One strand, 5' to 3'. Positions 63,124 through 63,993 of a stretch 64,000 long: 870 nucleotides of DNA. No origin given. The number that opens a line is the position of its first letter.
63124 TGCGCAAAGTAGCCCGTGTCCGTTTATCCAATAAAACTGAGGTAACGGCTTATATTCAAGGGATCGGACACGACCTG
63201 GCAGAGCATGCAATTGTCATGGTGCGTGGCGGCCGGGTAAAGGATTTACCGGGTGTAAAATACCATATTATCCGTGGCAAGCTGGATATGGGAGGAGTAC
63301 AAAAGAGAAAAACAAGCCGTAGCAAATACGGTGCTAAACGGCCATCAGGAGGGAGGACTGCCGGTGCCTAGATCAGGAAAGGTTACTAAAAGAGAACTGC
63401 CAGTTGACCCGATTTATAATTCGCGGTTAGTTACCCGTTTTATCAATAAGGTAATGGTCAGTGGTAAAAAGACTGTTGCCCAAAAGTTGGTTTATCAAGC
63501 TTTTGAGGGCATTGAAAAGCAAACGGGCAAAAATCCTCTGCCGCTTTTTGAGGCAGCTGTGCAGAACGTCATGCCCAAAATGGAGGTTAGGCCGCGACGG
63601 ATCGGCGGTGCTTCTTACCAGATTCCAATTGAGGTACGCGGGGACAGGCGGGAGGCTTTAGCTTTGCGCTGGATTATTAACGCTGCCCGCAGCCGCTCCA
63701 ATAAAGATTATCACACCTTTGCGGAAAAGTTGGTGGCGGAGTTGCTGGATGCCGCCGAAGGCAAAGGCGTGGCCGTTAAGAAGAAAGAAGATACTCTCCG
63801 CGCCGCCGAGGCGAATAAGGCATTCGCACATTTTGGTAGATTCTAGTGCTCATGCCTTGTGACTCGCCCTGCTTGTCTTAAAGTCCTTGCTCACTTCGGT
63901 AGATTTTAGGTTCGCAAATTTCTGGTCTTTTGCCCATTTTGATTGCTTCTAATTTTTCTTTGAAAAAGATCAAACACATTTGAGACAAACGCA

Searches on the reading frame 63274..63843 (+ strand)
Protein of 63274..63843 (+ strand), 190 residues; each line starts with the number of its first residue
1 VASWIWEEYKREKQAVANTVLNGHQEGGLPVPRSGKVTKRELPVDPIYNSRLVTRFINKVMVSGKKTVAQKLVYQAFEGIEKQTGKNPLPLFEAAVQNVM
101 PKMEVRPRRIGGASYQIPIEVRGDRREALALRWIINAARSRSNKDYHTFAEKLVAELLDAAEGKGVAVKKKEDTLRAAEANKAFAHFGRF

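Call 82: search_protein_families(library=pfam, proteins=[window:63274-63843:+], max_evalue=0.01)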
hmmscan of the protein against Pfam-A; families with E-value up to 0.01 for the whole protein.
window:63274-63843:+ (190 aa): 1 family
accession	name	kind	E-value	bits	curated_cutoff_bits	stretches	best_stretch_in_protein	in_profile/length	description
PF00177.27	Ribosomal_S7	-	5.5e-59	198.5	24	1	32-182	1-148/148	Ribosomal protein S7p/S5e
